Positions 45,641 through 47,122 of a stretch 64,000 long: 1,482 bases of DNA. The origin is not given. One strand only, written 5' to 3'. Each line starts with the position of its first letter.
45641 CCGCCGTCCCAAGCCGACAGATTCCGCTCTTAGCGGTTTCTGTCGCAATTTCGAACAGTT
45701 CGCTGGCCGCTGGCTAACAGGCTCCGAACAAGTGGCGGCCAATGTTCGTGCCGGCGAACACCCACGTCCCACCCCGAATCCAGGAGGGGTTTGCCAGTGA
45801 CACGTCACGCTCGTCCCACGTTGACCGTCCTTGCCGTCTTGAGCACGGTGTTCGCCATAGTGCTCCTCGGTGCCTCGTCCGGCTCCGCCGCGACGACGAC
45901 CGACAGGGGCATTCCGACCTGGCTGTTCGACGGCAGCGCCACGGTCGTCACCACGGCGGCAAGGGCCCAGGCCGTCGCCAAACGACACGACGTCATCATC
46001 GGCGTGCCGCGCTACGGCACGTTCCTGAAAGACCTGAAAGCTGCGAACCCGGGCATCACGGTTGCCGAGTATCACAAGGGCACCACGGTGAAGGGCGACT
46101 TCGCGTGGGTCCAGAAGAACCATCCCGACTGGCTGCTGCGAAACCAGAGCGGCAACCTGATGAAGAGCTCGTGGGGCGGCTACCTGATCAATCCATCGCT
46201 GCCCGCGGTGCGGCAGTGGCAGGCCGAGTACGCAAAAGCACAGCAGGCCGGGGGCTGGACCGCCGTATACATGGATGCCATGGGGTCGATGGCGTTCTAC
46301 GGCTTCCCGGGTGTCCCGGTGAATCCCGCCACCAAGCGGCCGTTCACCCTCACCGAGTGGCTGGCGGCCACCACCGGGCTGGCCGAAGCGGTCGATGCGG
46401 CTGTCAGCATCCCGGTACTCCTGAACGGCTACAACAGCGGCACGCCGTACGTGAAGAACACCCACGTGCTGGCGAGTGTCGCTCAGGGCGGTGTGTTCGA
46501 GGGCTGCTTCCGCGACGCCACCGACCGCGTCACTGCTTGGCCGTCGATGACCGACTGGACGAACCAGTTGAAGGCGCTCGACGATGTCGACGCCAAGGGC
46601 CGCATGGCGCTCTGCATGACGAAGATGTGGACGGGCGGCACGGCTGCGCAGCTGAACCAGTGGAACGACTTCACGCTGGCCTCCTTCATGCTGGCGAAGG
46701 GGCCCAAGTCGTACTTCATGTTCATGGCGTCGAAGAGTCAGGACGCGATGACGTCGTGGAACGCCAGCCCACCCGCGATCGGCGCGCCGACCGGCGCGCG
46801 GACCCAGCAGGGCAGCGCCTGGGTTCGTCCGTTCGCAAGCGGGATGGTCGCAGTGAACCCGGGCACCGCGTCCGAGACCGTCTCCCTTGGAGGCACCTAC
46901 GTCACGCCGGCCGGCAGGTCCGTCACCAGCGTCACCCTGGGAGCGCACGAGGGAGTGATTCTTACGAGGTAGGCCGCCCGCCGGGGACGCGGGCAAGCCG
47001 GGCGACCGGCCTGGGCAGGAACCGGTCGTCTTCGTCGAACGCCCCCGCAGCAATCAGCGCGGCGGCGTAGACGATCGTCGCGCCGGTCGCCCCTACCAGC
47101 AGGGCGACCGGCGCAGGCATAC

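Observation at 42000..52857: Duplicated two-gene module: secreted NHL beta-propeller plus secreted TIM-barrel-like protein, present twice within 11 kb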

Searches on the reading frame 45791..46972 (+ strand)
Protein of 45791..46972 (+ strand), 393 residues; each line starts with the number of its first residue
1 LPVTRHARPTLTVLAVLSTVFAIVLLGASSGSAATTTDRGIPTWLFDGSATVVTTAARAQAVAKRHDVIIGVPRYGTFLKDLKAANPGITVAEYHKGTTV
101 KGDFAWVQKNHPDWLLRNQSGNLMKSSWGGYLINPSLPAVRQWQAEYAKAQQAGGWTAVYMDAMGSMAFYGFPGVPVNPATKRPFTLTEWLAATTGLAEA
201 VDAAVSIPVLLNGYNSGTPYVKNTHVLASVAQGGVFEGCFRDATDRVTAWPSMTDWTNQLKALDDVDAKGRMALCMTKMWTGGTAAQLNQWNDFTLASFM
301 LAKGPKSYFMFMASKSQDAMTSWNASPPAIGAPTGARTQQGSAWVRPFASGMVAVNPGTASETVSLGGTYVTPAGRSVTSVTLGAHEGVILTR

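Call 8: search_protein_families(library=pfam, proteins=[window:45791-46972:+], max_evalue=0.01)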
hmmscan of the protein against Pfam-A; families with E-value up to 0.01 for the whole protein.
window:45791-46972:+ (393 aa): 1 family
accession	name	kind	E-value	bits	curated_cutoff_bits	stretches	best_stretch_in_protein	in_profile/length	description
PF14885.12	GHL15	-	1.7e-16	61.4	27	1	103-352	37-271/271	Hypothetical glycosyl hydrolase family 15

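Call 13: find_homologous_proteins(query=window:45791-46972:+, max_evalue=0.00001)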
Query window:45791-46972:+ (393 aa): 39 proteins with E <= 0.00001 among 8000 candidates.
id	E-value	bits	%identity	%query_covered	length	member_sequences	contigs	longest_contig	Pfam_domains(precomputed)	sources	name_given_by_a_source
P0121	9.5e-254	859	100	97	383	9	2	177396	PF14885.13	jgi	jgi:hypothetical protein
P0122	1.8e-223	760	88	94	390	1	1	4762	PF14885.13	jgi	jgi:hypothetical protein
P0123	1.1e-212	724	83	95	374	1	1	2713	PF14885.13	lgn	-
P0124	7.0e-209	712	78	99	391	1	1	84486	PF14885.13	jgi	jgi:hypothetical protein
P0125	2.1e-157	542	63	99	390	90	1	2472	PF14885.13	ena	-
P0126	9.6e-151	520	62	91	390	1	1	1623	PF14885.13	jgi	jgi:hypothetical protein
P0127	8.1e-150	517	59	98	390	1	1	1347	PF14885.13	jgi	jgi:hypothetical protein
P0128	1.5e-149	516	60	98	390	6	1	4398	PF14885.13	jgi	-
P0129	9.8e-149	514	58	98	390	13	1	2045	PF14885.13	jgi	jgi:hypothetical protein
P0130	1.0e-148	514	60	93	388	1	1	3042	PF14885.13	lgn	-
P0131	1.0e-147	510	61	91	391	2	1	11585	PF14885.13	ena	-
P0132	1.2e-147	510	58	95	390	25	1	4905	PF14885.13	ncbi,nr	ncbi:MAG TPA: putative glycoside hydrolase [Gaiellales bacterium]|nr:putative glycoside hydrolase [G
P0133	2.4e-147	509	59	98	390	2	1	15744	PF14885.13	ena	-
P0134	3.4e-147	509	61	92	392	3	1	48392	PF14885.13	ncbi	ncbi:MAG TPA: putative glycoside hydrolase [Gaiellales bacterium]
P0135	7.7e-147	507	58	96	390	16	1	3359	PF14885.13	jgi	jgi:hypothetical protein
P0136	4.1e-145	502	58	98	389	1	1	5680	PF14885.13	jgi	jgi:uncharacterized short protein YbdD (DUF466 family)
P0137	4.4e-143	495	59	94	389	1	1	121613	PF14885.13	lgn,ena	-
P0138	8.5e-139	481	63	81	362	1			PF14885.13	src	-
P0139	4.9e-128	445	62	79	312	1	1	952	PF14885.13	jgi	jgi:hypothetical protein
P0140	1.6e-125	437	84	59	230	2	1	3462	PF14885.13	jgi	-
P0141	7.0e-106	373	49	94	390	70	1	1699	PF14885.13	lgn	-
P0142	5.2e-102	360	48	90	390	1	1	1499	PF14885.13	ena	-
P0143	2.7e-101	357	46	96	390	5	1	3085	PF14885.13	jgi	jgi:hypothetical protein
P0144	1.0e-97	346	45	93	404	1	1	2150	PF14885.13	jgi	jgi:hypothetical protein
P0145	7.4e-97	343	44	99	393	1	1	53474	PF14885.13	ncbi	-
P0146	1.1e-96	342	46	86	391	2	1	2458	PF14885.13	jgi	jgi:Hypothetical glycosyl hydrolase family 15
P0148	2.3e-39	154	33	96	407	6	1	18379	PF14885.13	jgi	jgi:hypothetical protein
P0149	5.9e-38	149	34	85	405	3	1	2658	PF14885.13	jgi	jgi:hypothetical protein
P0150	1.1e-35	142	34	88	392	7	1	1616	PF14885.13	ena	-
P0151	2.1e-34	137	32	85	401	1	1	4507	PF14885.13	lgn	-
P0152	8.5e-34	135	31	100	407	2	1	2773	PF14885.13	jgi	jgi:hypothetical protein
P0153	2.1e-33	134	32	89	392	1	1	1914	PF14885.13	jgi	-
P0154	2.6e-33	134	30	88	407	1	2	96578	PF14885.13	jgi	jgi:hypothetical protein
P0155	2.4e-31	127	32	88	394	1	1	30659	PF14885.13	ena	-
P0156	4.2e-30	123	32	80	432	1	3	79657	PF14885.13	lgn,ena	-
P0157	1.9e-29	121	30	88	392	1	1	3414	PF14885.13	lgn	-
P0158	2.7e-28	117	36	55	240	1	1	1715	PF14885.13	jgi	jgi:hypothetical protein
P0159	1.2e-22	98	32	55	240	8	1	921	PF14885.13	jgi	jgi:hypothetical protein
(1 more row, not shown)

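Call 21: search_solved_structures(query=A2, max_evalue=1)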
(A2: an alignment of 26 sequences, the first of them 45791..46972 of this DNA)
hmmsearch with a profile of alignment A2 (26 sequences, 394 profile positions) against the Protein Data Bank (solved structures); distinct sequences matched with E-value up to 1: 16.
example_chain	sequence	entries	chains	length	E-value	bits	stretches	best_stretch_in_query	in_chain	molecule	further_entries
9nhf_A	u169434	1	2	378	6.2e-15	58.2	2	45-164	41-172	Glycosyl hydrolase-like family 15 (GHL15) protein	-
9f9v_A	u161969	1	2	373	2e-12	49.9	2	78-164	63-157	Putative secreted protein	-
8rg5_A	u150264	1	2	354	5.2e-12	48.5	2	45-167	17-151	Glycoside-hydrolase family GH114 TIM-barrel domain-containing protein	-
8rg3_A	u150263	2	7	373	6.2e-12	48.3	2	45-167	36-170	Glycoside-hydrolase family GH114 TIM-barrel domain-containing protein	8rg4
9jom_A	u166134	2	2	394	1.2e-08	37.5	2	77-163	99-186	Glycoside-hydrolase family GH114 TIM-barrel domain-containing protein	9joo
9jos_A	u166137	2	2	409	3.4e-08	36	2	293-363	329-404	Glycoside-hydrolase family GH114 TIM-barrel domain-containing protein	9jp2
8ya6_A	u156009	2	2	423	4.2e-08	35.7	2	77-164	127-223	endo-1,3-fucanase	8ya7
9jp3_A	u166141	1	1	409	9.6e-07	31.2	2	293-363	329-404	Glycoside-hydrolase family GH114 TIM-barrel domain-containing protein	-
9joc_A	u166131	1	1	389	0.00036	22.7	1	291-365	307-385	endo-1.3-fucanase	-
9jof_A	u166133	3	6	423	0.00048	22.3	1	291-365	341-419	endo-1.3-fucanase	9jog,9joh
6lcj_A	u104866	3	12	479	0.0095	18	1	108-173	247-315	Alpha-galactosidase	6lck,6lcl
4gkl_A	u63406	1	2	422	0.035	16.2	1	56-125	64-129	Alpha-amylase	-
5tsy_A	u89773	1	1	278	0.064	15.3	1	121-170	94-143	PelA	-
5tcb_A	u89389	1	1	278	0.069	15.2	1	121-170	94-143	PelA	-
5b5l_A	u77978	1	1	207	0.65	12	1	61-115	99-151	acetyl esterase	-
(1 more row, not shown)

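Call 29: search_solved_structures(query=A2, max_evalue=1e-7, show_alignments=3)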
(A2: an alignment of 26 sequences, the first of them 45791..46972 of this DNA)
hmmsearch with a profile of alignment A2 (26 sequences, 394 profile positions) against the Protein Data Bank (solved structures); distinct sequences matched with E-value up to 1e-7: 7.
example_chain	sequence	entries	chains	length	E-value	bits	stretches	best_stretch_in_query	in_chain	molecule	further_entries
9nhf_A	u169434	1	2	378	6.2e-15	58.2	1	45-164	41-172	Glycosyl hydrolase-like family 15 (GHL15) protein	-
9f9v_A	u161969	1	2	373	2e-12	49.9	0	78-164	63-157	Putative secreted protein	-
8rg5_A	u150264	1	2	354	5.2e-12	48.5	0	45-167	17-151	Glycoside-hydrolase family GH114 TIM-barrel domain-containing protein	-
8rg3_A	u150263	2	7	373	6.2e-12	48.3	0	45-167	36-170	Glycoside-hydrolase family GH114 TIM-barrel domain-containing protein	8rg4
9jom_A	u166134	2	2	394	1.2e-08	37.5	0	77-163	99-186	Glycoside-hydrolase family GH114 TIM-barrel domain-containing protein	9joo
9jos_A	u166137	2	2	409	3.4e-08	36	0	293-363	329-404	Glycoside-hydrolase family GH114 TIM-barrel domain-containing protein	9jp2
8ya6_A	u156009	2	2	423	4.2e-08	35.7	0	77-164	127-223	endo-1,3-fucanase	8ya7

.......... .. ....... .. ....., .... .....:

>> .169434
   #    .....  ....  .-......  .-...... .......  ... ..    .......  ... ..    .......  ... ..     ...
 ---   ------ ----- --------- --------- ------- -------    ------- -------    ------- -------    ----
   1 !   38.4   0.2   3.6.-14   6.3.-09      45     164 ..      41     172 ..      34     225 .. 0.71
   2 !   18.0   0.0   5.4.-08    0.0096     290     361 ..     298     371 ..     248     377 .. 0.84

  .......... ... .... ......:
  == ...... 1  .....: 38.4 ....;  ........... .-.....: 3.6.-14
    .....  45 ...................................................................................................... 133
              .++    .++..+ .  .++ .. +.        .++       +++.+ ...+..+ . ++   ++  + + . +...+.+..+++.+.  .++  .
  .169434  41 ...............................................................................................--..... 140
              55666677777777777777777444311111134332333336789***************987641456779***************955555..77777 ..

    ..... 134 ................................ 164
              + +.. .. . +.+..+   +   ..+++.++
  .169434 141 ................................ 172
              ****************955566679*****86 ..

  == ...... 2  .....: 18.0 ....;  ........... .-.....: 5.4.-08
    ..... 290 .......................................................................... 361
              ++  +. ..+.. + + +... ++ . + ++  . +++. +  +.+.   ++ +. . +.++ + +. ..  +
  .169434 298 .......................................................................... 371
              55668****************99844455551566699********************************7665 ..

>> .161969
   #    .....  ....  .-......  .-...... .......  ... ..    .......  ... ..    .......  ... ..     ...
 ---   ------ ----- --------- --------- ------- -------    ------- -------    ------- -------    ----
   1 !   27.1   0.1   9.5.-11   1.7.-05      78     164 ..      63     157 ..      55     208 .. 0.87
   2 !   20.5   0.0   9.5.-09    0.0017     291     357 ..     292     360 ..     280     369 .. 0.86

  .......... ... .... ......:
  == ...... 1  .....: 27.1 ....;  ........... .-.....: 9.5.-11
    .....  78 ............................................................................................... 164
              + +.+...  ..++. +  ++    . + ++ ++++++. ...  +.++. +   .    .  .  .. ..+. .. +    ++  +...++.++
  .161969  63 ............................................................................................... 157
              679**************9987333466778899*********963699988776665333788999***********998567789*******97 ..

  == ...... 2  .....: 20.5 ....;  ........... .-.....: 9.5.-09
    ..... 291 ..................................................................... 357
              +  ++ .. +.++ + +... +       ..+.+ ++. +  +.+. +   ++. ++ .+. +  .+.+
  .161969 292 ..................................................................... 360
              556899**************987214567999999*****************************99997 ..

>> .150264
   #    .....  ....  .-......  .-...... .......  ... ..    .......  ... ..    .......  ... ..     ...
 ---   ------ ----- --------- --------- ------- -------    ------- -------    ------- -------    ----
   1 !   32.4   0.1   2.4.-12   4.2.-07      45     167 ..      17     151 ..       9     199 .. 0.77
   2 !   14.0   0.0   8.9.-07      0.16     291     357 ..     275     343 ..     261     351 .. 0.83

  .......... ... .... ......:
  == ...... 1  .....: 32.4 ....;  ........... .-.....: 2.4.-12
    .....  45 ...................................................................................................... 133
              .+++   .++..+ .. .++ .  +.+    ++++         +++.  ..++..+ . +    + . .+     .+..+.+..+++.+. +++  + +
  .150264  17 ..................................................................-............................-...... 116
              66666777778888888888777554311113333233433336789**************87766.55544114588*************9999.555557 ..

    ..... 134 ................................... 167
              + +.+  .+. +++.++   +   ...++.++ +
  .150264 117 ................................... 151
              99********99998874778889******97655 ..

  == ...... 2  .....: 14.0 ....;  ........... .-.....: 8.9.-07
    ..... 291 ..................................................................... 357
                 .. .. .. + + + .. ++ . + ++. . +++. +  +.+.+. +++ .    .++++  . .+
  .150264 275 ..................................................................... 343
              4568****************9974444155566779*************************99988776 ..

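Call 31: find_encoding_contigs(protein=P0154, flank=10000, max_places=2)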
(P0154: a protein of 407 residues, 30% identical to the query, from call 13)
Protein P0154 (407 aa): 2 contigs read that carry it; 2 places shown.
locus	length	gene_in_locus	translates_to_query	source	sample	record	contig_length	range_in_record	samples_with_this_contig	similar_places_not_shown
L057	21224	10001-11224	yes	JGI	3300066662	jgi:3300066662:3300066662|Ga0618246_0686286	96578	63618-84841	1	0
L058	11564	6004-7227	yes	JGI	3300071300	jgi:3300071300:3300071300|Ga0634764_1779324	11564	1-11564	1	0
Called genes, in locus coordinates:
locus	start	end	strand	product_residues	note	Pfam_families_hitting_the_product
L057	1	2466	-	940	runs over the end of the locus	PF00999:Na_H_Exchanger, PF01842:ACT (weak)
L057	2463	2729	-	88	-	PF00486:Trans_reg_C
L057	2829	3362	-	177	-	PF00486:Trans_reg_C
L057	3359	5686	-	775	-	PF08335:GlnD_UR_UTase, PF01966:HD, PF01842:ACT (faint)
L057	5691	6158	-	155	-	PF00543:P-II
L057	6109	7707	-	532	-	PF00909:Ammonium_transp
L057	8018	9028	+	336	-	-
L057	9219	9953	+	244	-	PF13469:Sulfotransfer_3 (faint)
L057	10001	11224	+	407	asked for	PF14885:GHL15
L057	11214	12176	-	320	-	-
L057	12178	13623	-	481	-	PF04932:Wzy_C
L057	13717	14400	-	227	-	-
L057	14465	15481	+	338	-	PF02706:Wzz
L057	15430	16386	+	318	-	PF00685:Sulfotransfer_1, PF13469:Sulfotransfer_3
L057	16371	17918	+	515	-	PF01943:Polysacc_synt, PF01554:MatE (weak), PF13440:Polysacc_synt_3, PF01554:MatE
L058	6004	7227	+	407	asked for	PF14885:GHL15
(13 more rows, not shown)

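Call 32: find_encoding_contigs(protein=P0156, flank=10000, max_places=2)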
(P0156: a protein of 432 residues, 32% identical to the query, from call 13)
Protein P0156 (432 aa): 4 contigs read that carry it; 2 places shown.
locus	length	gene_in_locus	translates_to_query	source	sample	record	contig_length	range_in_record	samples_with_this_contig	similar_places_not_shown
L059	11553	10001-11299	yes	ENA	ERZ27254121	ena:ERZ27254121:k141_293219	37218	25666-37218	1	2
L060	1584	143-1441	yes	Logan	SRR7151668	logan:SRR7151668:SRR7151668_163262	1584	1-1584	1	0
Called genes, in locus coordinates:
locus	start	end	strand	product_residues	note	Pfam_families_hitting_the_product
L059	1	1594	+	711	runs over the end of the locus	PF00662:Proton_antipo_N, PF00361:Proton_antipo_M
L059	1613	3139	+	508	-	PF01059:Oxidored_q5_N (weak), PF00361:Proton_antipo_M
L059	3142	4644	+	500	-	PF00361:Proton_antipo_M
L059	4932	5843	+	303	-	PF02636:Methyltransf_28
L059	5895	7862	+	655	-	PF16177:ACAS_N, PF00501:AMP-binding, PF13193:AMP-binding_C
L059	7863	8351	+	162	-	PF25109:HAD_PNKP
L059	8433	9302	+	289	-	PF01435:Peptidase_M48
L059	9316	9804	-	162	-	PF04461:YajQ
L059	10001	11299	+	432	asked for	PF14885:GHL15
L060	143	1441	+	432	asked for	PF14885:GHL15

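Call 33: find_encoding_contigs(protein=P0145, flank=10000, max_places=2)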
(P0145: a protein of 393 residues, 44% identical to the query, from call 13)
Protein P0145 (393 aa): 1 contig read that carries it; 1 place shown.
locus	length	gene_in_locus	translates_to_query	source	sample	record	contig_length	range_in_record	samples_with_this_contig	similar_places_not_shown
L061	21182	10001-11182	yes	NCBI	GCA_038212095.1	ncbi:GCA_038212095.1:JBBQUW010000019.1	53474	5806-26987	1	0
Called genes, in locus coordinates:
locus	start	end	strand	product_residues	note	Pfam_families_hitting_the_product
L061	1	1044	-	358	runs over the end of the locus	PF03576:Peptidase_S58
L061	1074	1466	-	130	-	PF14464:Prok-JAB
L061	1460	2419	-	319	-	PF00291:PALP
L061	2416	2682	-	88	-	PF02597:ThiS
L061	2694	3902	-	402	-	PF00581:Rhodanese, PF00899:ThiF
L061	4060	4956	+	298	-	-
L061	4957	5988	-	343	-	PF01471:PG_binding_1, PF09374:PG_binding_3 (faint), PF01471:PG_binding_1, PF00877:NLPC_P60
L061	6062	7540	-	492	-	PF07969:Amidohydro_3, PF01979:Amidohydro_1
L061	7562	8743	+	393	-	PF01321:Creatinase_N, PF00557:Peptidase_M24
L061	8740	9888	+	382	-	PF02771:Acyl-CoA_dh_N, PF02770:Acyl-CoA_dh_M, PF00441:Acyl-CoA_dh_1, PF08028:Acyl-CoA_dh_2, PF22924:ACOX_C_alpha1 (weak)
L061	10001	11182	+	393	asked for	PF14885:GHL15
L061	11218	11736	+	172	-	PF02870:Methyltransf_1N (weak), PF01035:DNA_binding_1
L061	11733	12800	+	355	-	PF16491:Peptidase_M48_N, PF01435:Peptidase_M48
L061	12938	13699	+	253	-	PF00142:Fer4_NifH (weak), PF01656:CbiA, PF02374:ArsA_ATPase (faint), PF06564:CBP_BcsQ, PF09140:MipZ, PF10609:ParA (faint), PF13614:AAA_31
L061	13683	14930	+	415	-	PF00091:Tubulin, PF12327:FtsZ_C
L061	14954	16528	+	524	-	PF01019:G_glu_transpept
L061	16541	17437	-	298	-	PF00892:EamA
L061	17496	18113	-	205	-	PF02190:LON_substr_bdg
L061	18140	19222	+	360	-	PF00155:Aminotran_1_2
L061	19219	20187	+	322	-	PF03308:MeaB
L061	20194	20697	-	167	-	PF00719:Pyrophosphatase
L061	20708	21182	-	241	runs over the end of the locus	PF03239:FTR1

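Call 36: predict_structure(alignment_id=A2)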
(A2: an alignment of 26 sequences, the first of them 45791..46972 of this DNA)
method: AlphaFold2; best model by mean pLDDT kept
length: 393 residues; sequences in the alignment: 26
mean_pLDDT: 89.4   pTM: 0.85
mean pLDDT of the five models: 89.4, 89.0, 88.4, 88.2, 87.8
residues with pLDDT >= 90: 317; 70-90: 33; 50-70: 9; < 50: 34
segments of 3 or more residues with pLDDT < 50: 1-14, 17-19, 21-37
pLDDT, mean of each block of 10 residues (from residue 1): 40 49 44 46 86 90 93 95 96 96 97 98 95 98 98 98 93 95 97 98 98 95 95 96 94 97 96 96 94 96 92 88 73 94 96 97 97 96 97 93
secondary structure, 60 per line:
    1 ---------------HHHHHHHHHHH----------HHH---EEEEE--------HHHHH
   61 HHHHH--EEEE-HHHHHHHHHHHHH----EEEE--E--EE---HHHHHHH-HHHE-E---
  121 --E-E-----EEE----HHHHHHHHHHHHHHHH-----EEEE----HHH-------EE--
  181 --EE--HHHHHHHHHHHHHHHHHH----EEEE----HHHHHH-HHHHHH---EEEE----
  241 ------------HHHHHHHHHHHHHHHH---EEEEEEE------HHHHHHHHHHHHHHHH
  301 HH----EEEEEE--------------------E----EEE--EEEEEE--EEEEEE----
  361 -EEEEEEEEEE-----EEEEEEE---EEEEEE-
elements in order: H16-26 E43-47 H56-65 E68-71 H73-85 E90-93 H104-110 E131-133 H138-153 E159-162 H187-204 E209-212 H217-222 H224-229 E233-236 H253-268 E272-278 H285-302 E307-312 E338-340 E343-348 E351-356 E362-371 E377-383 E387-392

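Call 40: fold_search(model_id=the predicted structure, library=pdb)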
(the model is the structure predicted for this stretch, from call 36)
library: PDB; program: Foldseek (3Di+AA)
matches with E <= 10: 1890; with E <= 0.001: 615
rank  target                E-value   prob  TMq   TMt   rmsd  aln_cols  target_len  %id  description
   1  9f9v_B                6.5e-18  1.00  0.63  0.69   4.3       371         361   19  Crystal structure of 892_05174 from Planctomycetota strain 892 (released 2025-01-08)
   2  9f9v_A                9.3e-18  1.00  0.63  0.68   4.5       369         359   19  Crystal structure of 892_05174 from Planctomycetota strain 892 (released 2025-01-08)
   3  9nhf_A                5.6e-17  1.00  0.61  0.67   4.5       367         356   18  The structure of a family 168 glycoside hydrolase from the marine bacterium Muricauda eckloniae. (released 2025-06-11)
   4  8ya7_A                1.6e-16  1.00  0.61  0.64   4.6       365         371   14  endo-1,3-fucanase Fun168A,complex with fucotetraose (released 2024-02-28)
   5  8rg3_A                3.0e-16  1.00  0.62  0.67   4.8       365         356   16  Crystal structure of PbFucA from Planctomycetes bacterium K23_9 in P 1 21 1 (released 2025-01-01)
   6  8ya6                  1.4e-15  1.00  0.61  0.64   4.7       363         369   15  endo-1,3-fucanase Fun168A (released 2024-02-28)
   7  8rg5_A                1.7e-15  1.00  0.61  0.67   5.2       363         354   16  Crystal structure of PbFucA from Planctomycetes bacterium K23_9 in P 4 21 2 (released 2025-01-01)
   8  8rg3_B                2.4e-15  1.00  0.63  0.69   4.5       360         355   17  Crystal structure of PbFucA from Planctomycetes bacterium K23_9 in P 1 21 1 (released 2025-01-01)
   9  8rg5_B                3.2e-15  1.00  0.61  0.67   5.2       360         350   16  Crystal structure of PbFucA from Planctomycetes bacterium K23_9 in P 4 21 2 (released 2025-01-01)
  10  9joc                  4.9e-15  1.00  0.63  0.67   4.3       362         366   15  CRYSTAL STRUCTURE OF ENDO-1,3-FUCANASE (FUN168D) FROM GH168 FAMILY (released 2024-11-27)
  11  9jos                  1.6e-14  1.00  0.63  0.68   3.9       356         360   16  STRUCTURE OF ENDO-1,3-FUCANASE FROM GH168 FAMILY (released 2024-11-27)
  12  9jp3_A                1.8e-14  1.00  0.63  0.68   4.0       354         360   16  COMPLEX STRUCTURE OF ENDO-1,3-FUCANASE MUTANT D171A WITH FUCOTETRAOSE (released 2024-11-27)
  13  9jof_A                2.2e-14  1.00  0.61  0.64   5.0       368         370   16  COMPLEX STRUCTURE OF ENDO-1,3-FUCANASE (FUN168D) FROM GH168 FAMILY WITH FUCOTRIOSE (released 2024-11-27)
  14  9joo_A                3.1e-14  1.00  0.60  0.66   5.0       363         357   15  COMPLEX STRUCTURE OF ENDO-1,3-FUCANASE (FUN168E) WITH FUCOTETRAOSES (released 2024-11-27)
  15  9jog_A                3.3e-14  1.00  0.62  0.65   5.0       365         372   16  COMPLEX STRUCTURE OF ENDO-1,3-FUCANASE (FUN168D) WITH FUCOTETRAOSE FROM HOLOTHURIA TUBULOSA (released 2024-11-27)
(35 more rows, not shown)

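Call 60: search_protein_families(library=ncbifam, proteins=[window:45791-46972:+], max_evalue=0.001)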
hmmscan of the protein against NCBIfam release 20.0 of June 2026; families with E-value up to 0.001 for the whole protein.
window:45791-46972:+ (393 aa): 0 families
